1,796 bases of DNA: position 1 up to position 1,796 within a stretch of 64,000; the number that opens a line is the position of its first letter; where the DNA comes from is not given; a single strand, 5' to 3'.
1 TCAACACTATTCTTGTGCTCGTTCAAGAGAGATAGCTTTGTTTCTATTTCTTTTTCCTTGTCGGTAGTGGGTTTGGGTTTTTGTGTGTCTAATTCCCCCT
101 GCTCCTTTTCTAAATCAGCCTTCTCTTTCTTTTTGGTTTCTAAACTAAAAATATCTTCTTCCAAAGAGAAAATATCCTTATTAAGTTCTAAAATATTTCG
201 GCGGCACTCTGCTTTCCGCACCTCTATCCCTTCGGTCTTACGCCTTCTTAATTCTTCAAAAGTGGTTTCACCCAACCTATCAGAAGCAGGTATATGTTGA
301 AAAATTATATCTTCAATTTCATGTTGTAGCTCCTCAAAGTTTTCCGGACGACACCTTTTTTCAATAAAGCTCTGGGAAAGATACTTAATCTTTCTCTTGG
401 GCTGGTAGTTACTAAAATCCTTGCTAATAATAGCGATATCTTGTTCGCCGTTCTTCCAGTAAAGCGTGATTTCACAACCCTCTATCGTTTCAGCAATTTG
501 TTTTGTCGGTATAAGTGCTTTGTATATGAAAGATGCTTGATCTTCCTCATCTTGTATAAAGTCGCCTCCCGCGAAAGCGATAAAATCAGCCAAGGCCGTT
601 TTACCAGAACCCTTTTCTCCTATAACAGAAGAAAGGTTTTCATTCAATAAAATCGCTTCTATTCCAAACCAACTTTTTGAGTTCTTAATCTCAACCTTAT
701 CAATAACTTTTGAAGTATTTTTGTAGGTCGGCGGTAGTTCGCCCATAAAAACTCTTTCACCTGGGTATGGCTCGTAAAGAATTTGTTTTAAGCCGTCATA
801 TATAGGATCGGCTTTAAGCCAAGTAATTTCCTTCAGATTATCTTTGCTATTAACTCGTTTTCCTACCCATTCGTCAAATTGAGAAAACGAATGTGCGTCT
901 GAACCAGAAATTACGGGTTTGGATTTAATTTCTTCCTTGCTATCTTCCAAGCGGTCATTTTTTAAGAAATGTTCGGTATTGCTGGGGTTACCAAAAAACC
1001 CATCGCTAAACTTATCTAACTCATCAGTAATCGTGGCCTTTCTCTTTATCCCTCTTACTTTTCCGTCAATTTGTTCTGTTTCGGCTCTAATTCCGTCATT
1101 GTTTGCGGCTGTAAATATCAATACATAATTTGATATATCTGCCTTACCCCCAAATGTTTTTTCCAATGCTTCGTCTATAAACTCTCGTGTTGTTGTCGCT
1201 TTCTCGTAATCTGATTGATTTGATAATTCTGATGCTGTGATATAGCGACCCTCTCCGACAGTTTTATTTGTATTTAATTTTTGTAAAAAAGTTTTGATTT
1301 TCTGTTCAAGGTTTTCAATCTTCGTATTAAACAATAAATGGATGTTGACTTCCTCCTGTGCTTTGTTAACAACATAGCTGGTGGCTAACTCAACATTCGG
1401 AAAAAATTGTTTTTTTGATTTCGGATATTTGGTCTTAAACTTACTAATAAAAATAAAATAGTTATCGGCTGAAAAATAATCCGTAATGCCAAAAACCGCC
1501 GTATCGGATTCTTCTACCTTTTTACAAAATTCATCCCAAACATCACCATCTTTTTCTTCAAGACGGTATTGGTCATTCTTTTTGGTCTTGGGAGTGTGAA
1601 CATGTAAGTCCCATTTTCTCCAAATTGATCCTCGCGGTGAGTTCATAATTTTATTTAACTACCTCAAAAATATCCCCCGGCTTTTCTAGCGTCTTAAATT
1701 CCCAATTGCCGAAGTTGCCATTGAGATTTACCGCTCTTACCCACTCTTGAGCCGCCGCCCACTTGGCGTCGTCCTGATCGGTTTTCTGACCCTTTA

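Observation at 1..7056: Type III R-M operon (C-protein, mod, res) directly co-transcribed with a PHP-phosphoesterase::AAA-ATPase fusion (Ppl-like)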

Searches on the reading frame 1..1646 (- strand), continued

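Call 47: search_protein_families(library=ncbifam, proteins=[L050:10001-13063:+, L060:10001-12976:+, L019:9935-12946:+, L002:4662-7475:+, L033:9989-12964:+, L032:9965-13021:+, L021:9986-13126:+, L049:7891-10896:+], max_evalue=0.000001)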
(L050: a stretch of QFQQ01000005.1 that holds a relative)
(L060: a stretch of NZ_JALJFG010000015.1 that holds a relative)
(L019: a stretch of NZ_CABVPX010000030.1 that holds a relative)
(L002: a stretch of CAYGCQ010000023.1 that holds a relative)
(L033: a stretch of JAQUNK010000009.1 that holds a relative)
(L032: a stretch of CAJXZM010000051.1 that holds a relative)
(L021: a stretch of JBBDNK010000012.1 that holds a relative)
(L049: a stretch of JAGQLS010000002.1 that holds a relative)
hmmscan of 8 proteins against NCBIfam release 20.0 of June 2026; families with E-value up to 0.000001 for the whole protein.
L050:10001-13063:+ (1020 aa): 4 families
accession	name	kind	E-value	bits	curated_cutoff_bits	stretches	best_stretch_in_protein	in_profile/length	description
NF045780.1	TrlF_fam_ATP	equivalog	9.1e-191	636.9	350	1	5-1016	1-944/944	TrlF family AAA-like ATPase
NF045781.1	Spaf1101_AAA_ATP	equivalog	2.4e-42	145.4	475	2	798-1017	622-834/836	Spaf_1101 family AAA-like ATPase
NF042955.1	Ppl_antiphage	equivalog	4e-35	121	1000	2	891-1011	762-878/882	anti-phage protein Ppl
TIGR03608.1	L_ocin_972_ABC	subfamily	2.6e-08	33.6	254.85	0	891-964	130-201/206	putative bacteriocin export ABC transporter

L060:10001-12976:+ (991 aa): 3 families
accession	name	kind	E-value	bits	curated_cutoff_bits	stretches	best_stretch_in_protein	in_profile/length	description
NF045780.1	TrlF_fam_ATP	equivalog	1.5e-209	699.1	350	1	4-985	1-943/944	TrlF family AAA-like ATPase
NF042955.1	Ppl_antiphage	equivalog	2.7e-34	118.3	1000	2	839-985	744-882/882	anti-phage protein Ppl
NF045781.1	Spaf1101_AAA_ATP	equivalog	6.6e-34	117.4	475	1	858-982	708-829/836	Spaf_1101 family AAA-like ATPase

L019:9935-12946:+ (1003 aa): 4 families
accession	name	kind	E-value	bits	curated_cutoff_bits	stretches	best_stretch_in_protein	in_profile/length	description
NF045780.1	TrlF_fam_ATP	equivalog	2.6e-206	688.4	350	1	23-999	1-943/944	TrlF family AAA-like ATPase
NF045781.1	Spaf1101_AAA_ATP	equivalog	4.5e-40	137.8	475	1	872-997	708-830/836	Spaf_1101 family AAA-like ATPase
NF042955.1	Ppl_antiphage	equivalog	1.1e-33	116.3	1000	2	855-999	745-882/882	anti-phage protein Ppl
TIGR04521.1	ECF_ATPase_2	equivalog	1.9e-07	30.5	330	0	896-955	162-221/279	energy-coupling factor transporter ATPase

L002:4662-7475:+ (937 aa): 3 families
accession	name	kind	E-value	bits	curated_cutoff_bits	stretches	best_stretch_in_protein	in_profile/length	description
NF045780.1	TrlF_fam_ATP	equivalog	1.7e-147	493.7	350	1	14-936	2-944/944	TrlF family AAA-like ATPase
NF045781.1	Spaf1101_AAA_ATP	equivalog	7.9e-27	94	475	1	609-936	523-833/836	Spaf_1101 family AAA-like ATPase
NF042955.1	Ppl_antiphage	equivalog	3e-24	85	1000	1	800-931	769-878/882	anti-phage protein Ppl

L033:9989-12964:+ (991 aa): 3 families
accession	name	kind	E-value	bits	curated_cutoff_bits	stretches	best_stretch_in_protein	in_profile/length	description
NF045780.1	TrlF_fam_ATP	equivalog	1.9e-172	576.3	350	1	6-983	1-944/944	TrlF family AAA-like ATPase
NF045781.1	Spaf1101_AAA_ATP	equivalog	2.4e-40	138.8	475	2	637-983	507-833/836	Spaf_1101 family AAA-like ATPase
NF042955.1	Ppl_antiphage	equivalog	2.4e-29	101.9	1000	2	844-980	763-880/882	anti-phage protein Ppl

L032:9965-13021:+ (1018 aa): 6 families
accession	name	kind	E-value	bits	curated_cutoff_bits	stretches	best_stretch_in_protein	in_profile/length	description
NF045780.1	TrlF_fam_ATP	equivalog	2.2e-201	672.1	350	1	13-1015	2-943/944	TrlF family AAA-like ATPase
NF045781.1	Spaf1101_AAA_ATP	equivalog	3.6e-37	128.2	475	2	840-1015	657-832/836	Spaf_1101 family AAA-like ATPase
NF042955.1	Ppl_antiphage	equivalog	1.7e-33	115.6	1000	2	852-1011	726-878/882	anti-phage protein Ppl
TIGR03608.1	L_ocin_972_ABC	subfamily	4.1e-11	42.7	254.85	0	891-964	130-201/206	putative bacteriocin export ABC transporter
TIGR02168.1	SMC_prok_B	equivalog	6.3e-09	34.2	567.35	0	487-747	728-983/1181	chromosome segregation protein SMC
NF040873.1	AztA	equivalog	4e-07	29.8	220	0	888-965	112-187/191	zinc ABC transporter ATP-binding protein AztA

L021:9986-13126:+ (1046 aa): 6 families
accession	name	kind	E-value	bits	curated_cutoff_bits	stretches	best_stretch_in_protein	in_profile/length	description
NF045780.1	TrlF_fam_ATP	equivalog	3.2e-195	651.7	350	1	7-1039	1-944/944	TrlF family AAA-like ATPase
NF045781.1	Spaf1101_AAA_ATP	equivalog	7.5e-37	127.2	475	1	903-1040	697-834/836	Spaf_1101 family AAA-like ATPase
NF042955.1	Ppl_antiphage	equivalog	2.2e-20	72.2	1000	1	899-1034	747-878/882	anti-phage protein Ppl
TIGR03608.1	L_ocin_972_ABC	subfamily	2.5e-10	40.2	254.85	0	913-986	130-201/206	putative bacteriocin export ABC transporter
NF053840.1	MnTportMntADein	equivalog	1.9e-07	30.9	400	0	907-982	125-196/240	manganese ABC transporter ATP-binding protein MntA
NF007826.0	PRK10535.1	equivalog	4.7e-07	28.5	966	0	941-993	166-216/648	macrolide ABC transporter ATP-binding protein/permease MacB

L049:7891-10896:+ (1001 aa): 4 families
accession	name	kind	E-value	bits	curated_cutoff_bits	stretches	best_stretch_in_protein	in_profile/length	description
NF045780.1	TrlF_fam_ATP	equivalog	2.2e-179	599.3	350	1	17-994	1-944/944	TrlF family AAA-like ATPase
NF045781.1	Spaf1101_AAA_ATP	equivalog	3.6e-50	171.2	475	2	819-994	672-833/836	Spaf_1101 family AAA-like ATPase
NF042955.1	Ppl_antiphage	equivalog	8.4e-34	116.7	1000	2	850-991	758-880/882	anti-phage protein Ppl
TIGR02168.1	SMC_prok_B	equivalog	1.2e-07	29.9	567.35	0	556-831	676-954/1181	chromosome segregation protein SMC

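Call 56: search_dna_similar(query=window:1-1646:-, collection=plasmids, mode=protein, max_rows=40, max_evalue=1e-10)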
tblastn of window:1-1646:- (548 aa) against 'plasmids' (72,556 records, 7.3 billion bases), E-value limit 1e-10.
Records with a match: 353; places in all: 356; records where one place covers at least 80% of the query: 56.
Best place of each record, by identity: <60% 353.
By first word of the organism name: Klebsiella 179; Escherichia 30; Enterobacter 17; Yersinia 17; Agrobacterium 13; Staphylococcus 11; Lactococcus 9; Raoultella 7; Rhizobium 5; Ralstonia 5; and 35 more.
By predicted mobility (MOB-suite, as given by PLSDB): conjugative 240; non-mobilizable 63; mobilizable 50.
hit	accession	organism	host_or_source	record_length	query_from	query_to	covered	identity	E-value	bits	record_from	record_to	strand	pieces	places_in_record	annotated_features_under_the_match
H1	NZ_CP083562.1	Sulfitobacter sp. S223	-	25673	1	519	95%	35.4%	8e-80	280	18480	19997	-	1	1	TrlF family AAA-like ATPase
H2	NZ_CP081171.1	Phaeobacter inhibens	-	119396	6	533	96%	33.6%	1e-66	241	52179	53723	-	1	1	TrlF family AAA-like ATPase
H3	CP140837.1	Rhizobium beringeri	Trifolium pratense,whole organism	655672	5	539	98%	32.2%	2e-72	258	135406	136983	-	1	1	hypothetical protein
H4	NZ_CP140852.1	Rhizobium beringeri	Trifolium pratense,whole organism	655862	5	539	98%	32.2%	2e-72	258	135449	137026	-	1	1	TrlF family AAA-like ATPase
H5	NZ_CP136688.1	Sulfitobacter sp. LC.270.F.C4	Macrocystis pyrifera gametophyte,Whole ...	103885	6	497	90%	34.7%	8e-66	239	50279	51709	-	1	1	TrlF family AAA-like ATPase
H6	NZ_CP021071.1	Mesorhizobium sp. WSM1497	Biserrula pelecinus L.,cell ...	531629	5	524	95%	32.1%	1e-65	239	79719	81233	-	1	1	none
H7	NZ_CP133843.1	Citricoccus sp. I39-566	cell culture,Oceanic seawater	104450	4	359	65%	42.7%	2e-67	244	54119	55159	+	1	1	TrlF family AAA-like ATPase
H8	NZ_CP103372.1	Massilia sp. H6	Whole genome of bacteria,soil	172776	1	534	97%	28.4%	2e-44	176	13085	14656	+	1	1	TrlF family AAA-like ATPase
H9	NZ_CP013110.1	Sinorhizobium americanum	Vachellia farnesiana,cell culture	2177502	5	534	97%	28.5%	5e-34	171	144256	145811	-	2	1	record has no annotation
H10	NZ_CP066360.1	Sinorhizobium meliloti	Medicago lupulina L.,nodules of ...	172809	6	518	94%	29.3%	1e-42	171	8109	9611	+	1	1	TrlF family AAA-like ATPase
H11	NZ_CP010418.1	Azotobacter chroococcum NCIMB 8003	cell culture,soil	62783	6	534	97%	27.9%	7e-41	166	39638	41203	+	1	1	TrlF family AAA-like ATPase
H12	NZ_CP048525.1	Agrobacterium tumefaciens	walnut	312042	6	534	97%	27.8%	2e-42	170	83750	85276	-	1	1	TrlF family AAA-like ATPase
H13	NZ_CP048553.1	Agrobacterium tumefaciens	walnut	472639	6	534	97%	27.8%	2e-42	170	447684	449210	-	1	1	TrlF family AAA-like ATPase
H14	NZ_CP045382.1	Labrenzia sp. THAF35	pure culture,Surface of a polyethylene ...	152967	5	482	87%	30.8%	2e-43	173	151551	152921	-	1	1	none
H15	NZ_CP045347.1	Labrenzia sp. THAF187b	pure culture,Surface of a polyethylene ...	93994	5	482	87%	30.8%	2e-43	173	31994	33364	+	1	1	none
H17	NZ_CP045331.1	Labrenzia sp. THAF191b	pure culture,Surface of a polyethylene ...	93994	5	482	87%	30.8%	2e-43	173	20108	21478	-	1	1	none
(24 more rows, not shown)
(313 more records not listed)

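Call 57: get_annotated_region(hit=H1, flank=7000)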
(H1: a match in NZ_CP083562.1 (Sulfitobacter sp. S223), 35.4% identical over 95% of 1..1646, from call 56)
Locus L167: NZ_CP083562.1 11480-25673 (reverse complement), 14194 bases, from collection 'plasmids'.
description: Sulfitobacter sp. S223 plasmid unnamed2, complete sequence
organism: Sulfitobacter sp. S223 (NCBI taxid 2867023)
taxonomy: Bacteria; Pseudomonadota; Alphaproteobacteria; Rhodobacterales; Roseobacteraceae; Sulfitobacter; Sulfitobacter sp. S223
host: -; source: -; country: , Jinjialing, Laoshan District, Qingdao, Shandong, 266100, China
typing (MOB-suite, as given by PLSDB): non-mobilizable
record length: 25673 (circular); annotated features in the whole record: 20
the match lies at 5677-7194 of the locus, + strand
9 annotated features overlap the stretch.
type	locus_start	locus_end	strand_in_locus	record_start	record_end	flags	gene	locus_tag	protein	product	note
CDS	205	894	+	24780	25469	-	-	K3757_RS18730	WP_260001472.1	DnaJ domain-containing protein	-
CDS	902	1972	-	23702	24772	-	-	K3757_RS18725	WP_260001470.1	ankyrin repeat domain-containing protein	-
CDS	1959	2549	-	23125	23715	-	-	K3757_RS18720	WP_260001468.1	hypothetical protein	-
CDS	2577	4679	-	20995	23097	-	-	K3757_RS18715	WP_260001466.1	DUF262 and DUF1524 domain-containing protein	-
CDS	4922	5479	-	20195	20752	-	-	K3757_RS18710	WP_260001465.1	recombinase family protein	GO:0006310 - DNA recombination [Evidence IEA]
CDS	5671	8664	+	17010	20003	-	-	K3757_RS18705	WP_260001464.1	TrlF family AAA-like ATPase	-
CDS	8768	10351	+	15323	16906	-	-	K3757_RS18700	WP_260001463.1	type I restriction-modification system subunit M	GO:0006306 - DNA methylation [Evidence IEA]; GO:0009307 - DNA restriction-modification system [Evidence IEA]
CDS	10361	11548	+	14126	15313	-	-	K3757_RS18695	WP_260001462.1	restriction endonuclease subunit S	GO:0006304 - DNA modification [Evidence IEA]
CDS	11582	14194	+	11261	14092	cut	-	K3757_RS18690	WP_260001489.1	type I restriction endonuclease subunit R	-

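Call 58: get_annotated_region(hit=H2, flank=7000)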
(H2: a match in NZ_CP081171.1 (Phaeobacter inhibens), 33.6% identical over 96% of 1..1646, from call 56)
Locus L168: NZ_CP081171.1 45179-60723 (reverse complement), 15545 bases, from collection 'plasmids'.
description: Phaeobacter inhibens strain M623 plasmid unnamed1, complete sequence
organism: Phaeobacter inhibens (NCBI taxid 221822)
taxonomy: Bacteria; Pseudomonadota; Alphaproteobacteria; Rhodobacterales; Roseobacteraceae; Phaeobacter; Phaeobacter inhibens
host: -; source: -; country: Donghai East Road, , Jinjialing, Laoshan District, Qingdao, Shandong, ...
typing (MOB-suite, as given by PLSDB): conjugative; replicon rep_cluster_636; relaxase MOBP; mating-pair formation MPF_T
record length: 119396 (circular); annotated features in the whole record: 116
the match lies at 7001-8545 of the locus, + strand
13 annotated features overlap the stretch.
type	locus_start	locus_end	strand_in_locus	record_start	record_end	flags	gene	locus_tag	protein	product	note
CDS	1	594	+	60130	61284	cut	-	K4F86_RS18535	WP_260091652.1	lytic transglycosylase domain-containing protein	-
CDS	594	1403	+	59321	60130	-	-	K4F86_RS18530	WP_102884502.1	type IV secretion system protein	-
CDS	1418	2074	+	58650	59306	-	-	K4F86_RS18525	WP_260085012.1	type IV secretion system protein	-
CDS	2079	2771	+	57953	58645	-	-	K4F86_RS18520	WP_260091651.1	TrbG/VirB9 family P-type conjugative transfer protein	-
CDS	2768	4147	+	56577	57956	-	-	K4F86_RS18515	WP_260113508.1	TrbI/VirB10 family protein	-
CDS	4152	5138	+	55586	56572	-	-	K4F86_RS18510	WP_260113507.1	ATPase, T2SS/T4P/T4SS family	-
CDS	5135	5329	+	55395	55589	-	-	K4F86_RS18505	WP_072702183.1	hypothetical protein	-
CDS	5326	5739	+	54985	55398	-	-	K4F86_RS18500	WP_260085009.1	hypothetical protein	-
CDS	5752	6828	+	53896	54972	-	-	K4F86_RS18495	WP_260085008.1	type IV secretion system protein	-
CDS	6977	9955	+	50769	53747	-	-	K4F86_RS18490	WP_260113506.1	TrlF family AAA-like ATPase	-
CDS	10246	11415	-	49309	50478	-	-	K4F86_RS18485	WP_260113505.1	RES family NAD+ phosphorylase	-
CDS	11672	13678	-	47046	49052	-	-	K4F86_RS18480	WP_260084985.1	type IV secretory system conjugative DNA transfer family protein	-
CDS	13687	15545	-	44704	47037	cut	-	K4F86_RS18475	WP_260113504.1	relaxase/mobilization nuclease domain-containing protein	-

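Call 59: get_annotated_region(hit=H7, flank=7000)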
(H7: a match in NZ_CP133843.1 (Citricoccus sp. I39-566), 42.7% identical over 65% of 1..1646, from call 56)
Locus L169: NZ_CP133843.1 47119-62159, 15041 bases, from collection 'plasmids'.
description: Citricoccus sp. I39-566 plasmid unnamed1, complete sequence
organism: Citricoccus sp. I39-566 (NCBI taxid 3073268)
taxonomy: Bacteria; Actinomycetota; Actinomycetes; Micrococcales; Micrococcaceae; Citricoccus; Citricoccus sp. I39-566
host: -; source: cell culture,Oceanic seawater; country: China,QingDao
typing (MOB-suite, as given by PLSDB): non-mobilizable
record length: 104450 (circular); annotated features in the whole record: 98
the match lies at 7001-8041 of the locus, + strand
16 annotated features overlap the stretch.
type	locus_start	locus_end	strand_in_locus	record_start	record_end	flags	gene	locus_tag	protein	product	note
CDS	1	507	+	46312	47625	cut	-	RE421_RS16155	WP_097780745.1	ferredoxin reductase family protein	-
CDS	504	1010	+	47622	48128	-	-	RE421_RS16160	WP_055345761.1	FMN-binding protein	-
CDS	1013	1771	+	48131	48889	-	-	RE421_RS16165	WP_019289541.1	FAD:protein FMN transferase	-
CDS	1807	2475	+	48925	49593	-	-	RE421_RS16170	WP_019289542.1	response regulator transcription factor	GO:0000160 - phosphorelay signal transduction system [Evidence IEA]; GO:0006355 - regulation of DNA-templated ...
CDS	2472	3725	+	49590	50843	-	-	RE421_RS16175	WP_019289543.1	HAMP domain-containing sensor histidine kinase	GO:0007165 - signal transduction [Evidence IEA]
CDS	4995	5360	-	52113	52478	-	-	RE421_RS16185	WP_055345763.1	metalloregulator ArsR/SmtB family transcription factor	GO:0006355 - regulation of DNA-templated transcription [Evidence IEA]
CDS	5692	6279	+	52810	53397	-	-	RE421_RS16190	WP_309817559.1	recombinase family protein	GO:0006310 - DNA recombination [Evidence IEA]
CDS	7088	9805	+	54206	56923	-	-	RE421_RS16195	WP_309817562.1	TrlF family AAA-like ATPase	-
CDS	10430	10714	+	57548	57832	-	tatA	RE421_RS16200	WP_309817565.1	Sec-independent protein translocase subunit TatA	GO:0043953 - protein transport by the Tat complex [Evidence IEA]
CDS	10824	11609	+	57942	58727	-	tatC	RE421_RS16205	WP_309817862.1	twin-arginine translocase subunit TatC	GO:0015628 - protein secretion by the type II secretion system [Evidence IEA]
CDS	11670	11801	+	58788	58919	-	-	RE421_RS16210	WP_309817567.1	hypothetical protein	-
CDS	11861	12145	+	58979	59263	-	-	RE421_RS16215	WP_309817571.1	hypothetical protein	-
CDS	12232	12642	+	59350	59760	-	-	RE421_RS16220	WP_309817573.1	Sec-independent protein translocase TatB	-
CDS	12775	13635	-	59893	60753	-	-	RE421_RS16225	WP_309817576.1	polysaccharide deacetylase family protein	-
CDS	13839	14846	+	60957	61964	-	-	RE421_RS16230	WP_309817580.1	ABC transporter substrate-binding protein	-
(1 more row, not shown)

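Call 69: find_encoding_contigs(protein=P0004, flank=8000, max_places=1)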
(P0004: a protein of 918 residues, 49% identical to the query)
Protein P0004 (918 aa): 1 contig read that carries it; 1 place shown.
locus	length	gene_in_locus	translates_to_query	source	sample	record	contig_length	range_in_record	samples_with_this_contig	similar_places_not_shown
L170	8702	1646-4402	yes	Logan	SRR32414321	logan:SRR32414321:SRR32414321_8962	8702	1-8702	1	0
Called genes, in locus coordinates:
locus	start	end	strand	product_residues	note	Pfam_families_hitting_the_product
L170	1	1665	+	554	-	?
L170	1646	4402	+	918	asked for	-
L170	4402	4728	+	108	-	PF13304:AAA_21 (weak)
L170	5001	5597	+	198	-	-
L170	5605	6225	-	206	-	-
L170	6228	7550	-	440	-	PF02195:ParB_N, PF01555:N6_N4_Mtase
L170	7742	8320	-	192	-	-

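Call 70: find_encoding_contigs(protein=P0005, flank=8000, max_places=1)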
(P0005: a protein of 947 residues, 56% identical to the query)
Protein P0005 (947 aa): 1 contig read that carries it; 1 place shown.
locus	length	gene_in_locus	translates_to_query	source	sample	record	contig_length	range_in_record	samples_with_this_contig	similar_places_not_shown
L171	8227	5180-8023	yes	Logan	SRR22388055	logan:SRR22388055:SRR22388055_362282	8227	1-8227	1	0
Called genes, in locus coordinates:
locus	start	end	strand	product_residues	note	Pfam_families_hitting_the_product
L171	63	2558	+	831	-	PF04313:HSDR_N (weak), PF04851:ResIII, PF00270:DEAD, PF18766:SWI2_SNF2, PF00271:Helicase_C (weak), PF13620:CarboxypepD_reg, PF13715:CarbopepD_reg_2, PF08463:EcoEI_R_C, +1 more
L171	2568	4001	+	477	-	PF12161:HsdM_N, PF02384:N6_Mtase, PF07669:Eco57I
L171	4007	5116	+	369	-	PF01420:Methylase_S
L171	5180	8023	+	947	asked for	PF02463:SMC_N (faint), PF13304:AAA_21 (weak)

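Call 71: find_encoding_contigs(protein=P0012, flank=8000, max_places=1)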
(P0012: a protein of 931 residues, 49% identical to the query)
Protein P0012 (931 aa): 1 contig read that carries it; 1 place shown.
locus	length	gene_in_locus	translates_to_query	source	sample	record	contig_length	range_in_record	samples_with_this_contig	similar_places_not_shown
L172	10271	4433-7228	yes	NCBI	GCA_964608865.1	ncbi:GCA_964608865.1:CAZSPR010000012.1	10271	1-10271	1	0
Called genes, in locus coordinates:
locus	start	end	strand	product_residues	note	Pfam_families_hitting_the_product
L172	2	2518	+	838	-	?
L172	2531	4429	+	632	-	PF02384:N6_Mtase, PF01170:UPF0020 (weak), PF13847:Methyltransf_31 (weak), PF07669:Eco57I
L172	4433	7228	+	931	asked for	PF13304:AAA_21 (faint), PF02463:SMC_N (weak)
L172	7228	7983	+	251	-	PF12705:PDDEXK_1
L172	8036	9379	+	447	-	PF00239:Resolvase, PF07508:Recombinase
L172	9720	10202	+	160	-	PF03449:GreA_GreB_N, PF01272:GreA_GreB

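Call 72: find_encoding_contigs(protein=P0018, flank=8000, max_places=1)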
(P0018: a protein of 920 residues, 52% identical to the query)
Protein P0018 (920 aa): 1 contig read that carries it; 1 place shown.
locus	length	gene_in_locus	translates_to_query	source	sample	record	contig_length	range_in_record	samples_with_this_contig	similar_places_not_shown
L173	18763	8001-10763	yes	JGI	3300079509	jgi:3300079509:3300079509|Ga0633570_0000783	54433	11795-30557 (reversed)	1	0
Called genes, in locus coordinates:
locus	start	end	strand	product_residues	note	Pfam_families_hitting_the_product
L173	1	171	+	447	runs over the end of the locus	-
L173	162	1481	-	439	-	PF00239:Resolvase, PF07508:Recombinase, PF13408:Zn_ribbon_recom (weak)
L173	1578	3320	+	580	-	PF00376:MerR, PF12728:HTH_17 (weak), PF13411:MerR_1, PF12161:HsdM_N, PF02384:N6_Mtase, PF07669:Eco57I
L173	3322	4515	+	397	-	PF01420:Methylase_S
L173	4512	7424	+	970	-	PF04313:HSDR_N, PF00176:SNF2-rel_dom (faint), PF00270:DEAD (weak), PF04851:ResIII, PF18766:SWI2_SNF2, PF22679:T1R_D3-like, PF11867:T1RH-like_C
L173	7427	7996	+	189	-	PF01863:YgjP-like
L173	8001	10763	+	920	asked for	PF02463:SMC_N (weak)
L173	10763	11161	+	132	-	-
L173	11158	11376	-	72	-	PF12844:HTH_19 (weak), PF13560:HTH_31, PF01381:HTH_3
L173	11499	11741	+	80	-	-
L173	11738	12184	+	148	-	-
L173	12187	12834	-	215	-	-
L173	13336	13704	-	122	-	PF00903:Glyoxalase (weak)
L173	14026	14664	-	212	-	-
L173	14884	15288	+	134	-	PF06983:3-dmu-9_3-mt (weak), PF00903:Glyoxalase (weak)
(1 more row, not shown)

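Call 73: find_encoding_contigs(protein=P0020, flank=8000, max_places=1)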
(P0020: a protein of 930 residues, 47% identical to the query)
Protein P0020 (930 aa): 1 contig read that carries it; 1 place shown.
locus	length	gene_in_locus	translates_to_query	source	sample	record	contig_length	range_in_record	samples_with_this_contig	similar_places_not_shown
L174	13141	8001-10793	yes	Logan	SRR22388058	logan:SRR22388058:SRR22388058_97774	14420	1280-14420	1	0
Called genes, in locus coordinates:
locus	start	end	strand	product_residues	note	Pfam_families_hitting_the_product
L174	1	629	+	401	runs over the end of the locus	PF01047:MarR (weak), PF13412:HTH_24 (weak)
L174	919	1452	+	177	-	PF00565:SNase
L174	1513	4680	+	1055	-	PF13091:PLDc_2, PF00270:DEAD (faint), PF04851:ResIII, PF00176:SNF2-rel_dom (weak), PF00271:Helicase_C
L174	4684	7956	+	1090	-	PF02384:N6_Mtase (faint), PF01170:UPF0020 (faint), PF20473:MmeI_Mtase, PF07669:Eco57I, PF12950:TaqI_C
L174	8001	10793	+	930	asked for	PF02463:SMC_N (faint), PF13304:AAA_21 (faint)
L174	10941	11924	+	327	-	-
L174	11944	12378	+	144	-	-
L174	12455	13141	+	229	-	?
